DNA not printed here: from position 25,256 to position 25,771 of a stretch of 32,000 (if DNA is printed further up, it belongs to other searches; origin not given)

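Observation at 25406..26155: Cold-shock domain / TM helix / barnase fusion with no adjacent barstar-like inhibitor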

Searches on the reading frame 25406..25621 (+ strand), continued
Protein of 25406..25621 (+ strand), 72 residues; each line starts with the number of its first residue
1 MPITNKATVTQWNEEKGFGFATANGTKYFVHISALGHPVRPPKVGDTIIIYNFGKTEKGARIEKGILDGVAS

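Call 56: search_protein_families(library=ncbifam, proteins=[P0292, P0173, P0301, P0167, P0136], max_evalue=0.01)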
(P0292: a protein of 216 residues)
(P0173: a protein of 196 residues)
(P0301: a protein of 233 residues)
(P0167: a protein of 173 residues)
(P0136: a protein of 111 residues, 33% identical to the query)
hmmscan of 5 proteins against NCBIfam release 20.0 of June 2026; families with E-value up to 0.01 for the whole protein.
P0292 (216 aa): 10 families
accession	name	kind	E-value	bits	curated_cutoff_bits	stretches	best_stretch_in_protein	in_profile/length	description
NF051437.1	sunset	domain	9.5e-10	38.4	27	1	165-214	1-41/42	sunset domain-containing protein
NF049933.1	TransAntitermCspE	equivalog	5.3e-06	26.5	120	1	5-38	3-36/69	transcription antiterminator/RNA stability regulator CspE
NF007679.0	PRK10354.1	subfamily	1.5e-05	25.2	130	1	13-38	12-37/70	RNA chaperone/antiterminator CspA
NF007405.0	PRK09937.1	equivalog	2.6e-05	24.3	152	1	7-38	3-34/74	cold shock-like protein CspD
NF007378.0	PRK09890.1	equivalog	2.7e-05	24.3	144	1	13-38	12-37/70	cold shock protein CspG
NF008190.0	PRK10943.1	subfamily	2.9e-05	23.9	137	1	7-38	5-36/69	cold shock-like protein CspC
NF011574.0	PRK14998.1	equivalog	3.1e-05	24.1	147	1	11-38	7-34/73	cold shock-like protein CspD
NF007062.0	PRK09507.1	subfamily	6.3e-05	22.9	133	1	8-38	6-36/69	transcription antiterminator/RNA stability regulator CspE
NF051448.1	50S_L17_sunset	exception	0.00012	21.8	280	1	154-214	178-228/229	50S ribosomal protein L17, sunset domain variant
TIGR02381.1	cspD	equivalog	0.00024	21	115.4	1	13-62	9-59/68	cold shock domain-containing protein CspD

P0173 (196 aa): 0 families

P0301 (233 aa): 9 families
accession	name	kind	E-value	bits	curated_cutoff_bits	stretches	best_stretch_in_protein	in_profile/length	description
NF049933.1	TransAntitermCspE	equivalog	4.5e-08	33.1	120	1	2-63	5-66/69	transcription antiterminator/RNA stability regulator CspE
NF007378.0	PRK09890.1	equivalog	5.3e-08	33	144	1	2-60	6-63/70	cold shock protein CspG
NF007679.0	PRK10354.1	subfamily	2.2e-07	31.1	130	1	5-35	8-39/70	RNA chaperone/antiterminator CspA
NF007062.0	PRK09507.1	subfamily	3e-07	30.3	133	1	1-35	4-38/69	transcription antiterminator/RNA stability regulator CspE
NF008190.0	PRK10943.1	subfamily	8.8e-07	28.8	137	1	1-35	4-38/69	cold shock-like protein CspC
TIGR02381.1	cspD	equivalog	3.4e-06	26.9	115.4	1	3-63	3-64/68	cold shock domain-containing protein CspD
NF007405.0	PRK09937.1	equivalog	0.0041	17.3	152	1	2-37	3-38/74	cold shock-like protein CspD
NF011574.0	PRK14998.1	equivalog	0.0081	16.4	147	0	4-37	5-38/73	cold shock-like protein CspD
NF038236.1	retron_eff_Se72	equivalog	0.0091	15.9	82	0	3-62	1-58/62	retron Se72 family effector protein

P0167 (173 aa): 0 families

P0136 (111 aa): 9 families
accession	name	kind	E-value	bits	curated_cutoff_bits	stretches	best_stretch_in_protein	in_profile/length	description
TIGR02381.1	cspD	equivalog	7.8e-09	35.4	115.4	1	8-63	6-63/68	cold shock domain-containing protein CspD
NF007062.0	PRK09507.1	subfamily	3e-07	30.3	133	1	2-61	3-63/69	transcription antiterminator/RNA stability regulator CspE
NF049933.1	TransAntitermCspE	equivalog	4.3e-07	30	120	1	3-61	4-63/69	transcription antiterminator/RNA stability regulator CspE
NF007679.0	PRK10354.1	subfamily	5.6e-06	26.6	130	1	7-41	8-43/70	RNA chaperone/antiterminator CspA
NF011574.0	PRK14998.1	equivalog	6.2e-06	26.3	147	1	8-60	6-60/73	cold shock-like protein CspD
NF007405.0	PRK09937.1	equivalog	6.5e-06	26.3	152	1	8-60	6-60/74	cold shock-like protein CspD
NF008190.0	PRK10943.1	subfamily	1e-05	25.4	137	1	2-37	3-38/69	cold shock-like protein CspC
NF038236.1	retron_eff_Se72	equivalog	1.8e-05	24.6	82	1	13-63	9-57/62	retron Se72 family effector protein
NF007378.0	PRK09890.1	equivalog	8.7e-05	22.7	144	1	6-35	7-37/70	cold shock protein CspG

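Call 57: search_protein_families(library=padloc, proteins=[window:25406-25621:+, P0310, P0136], max_evalue=0.01)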
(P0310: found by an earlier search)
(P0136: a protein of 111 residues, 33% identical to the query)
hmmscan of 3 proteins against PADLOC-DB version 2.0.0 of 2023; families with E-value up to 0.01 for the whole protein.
window:25406-25621:+ (72 aa): 0 families

P0310 (196 aa): 0 families

P0136 (111 aa): 1 family
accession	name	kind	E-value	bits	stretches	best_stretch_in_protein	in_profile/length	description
PDLC02916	CSD_V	-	5.1e-07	27.5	1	6-60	5-57/64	-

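Call 66: find_encoding_contigs(protein=P0176, flank=5000, max_places=2)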
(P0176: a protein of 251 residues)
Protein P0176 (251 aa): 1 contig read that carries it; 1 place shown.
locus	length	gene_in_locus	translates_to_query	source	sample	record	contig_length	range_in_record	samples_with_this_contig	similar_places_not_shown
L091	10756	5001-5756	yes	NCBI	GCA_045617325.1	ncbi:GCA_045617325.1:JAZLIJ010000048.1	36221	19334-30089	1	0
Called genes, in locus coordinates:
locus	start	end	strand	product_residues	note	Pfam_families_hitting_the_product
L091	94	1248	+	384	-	PF00155:Aminotran_1_2, PF01041:DegT_DnrJ_EryC1, PF01212:Beta_elim_lyase (weak), PF00266:Aminotran_5 (weak)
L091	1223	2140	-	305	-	PF00702:Hydrolase (faint), PF05116:S6PP (weak), PF08282:Hydrolase_3, PF05116:S6PP (weak)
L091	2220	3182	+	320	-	PF01368:DHH, PF02272:DHHA1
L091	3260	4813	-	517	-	PF00150:Cellulase, PF13204:Apiosidase (weak)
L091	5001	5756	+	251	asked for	PF00545:Ribonuclease (weak)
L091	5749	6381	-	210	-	PF01810:LysE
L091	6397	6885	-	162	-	-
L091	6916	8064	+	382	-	PF00953:Glycos_transf_4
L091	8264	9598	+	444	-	PF01704:UDPGP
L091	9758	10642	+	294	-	PF03279:Lip_A_acyltrans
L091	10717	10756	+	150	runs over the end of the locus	PF01713:Smr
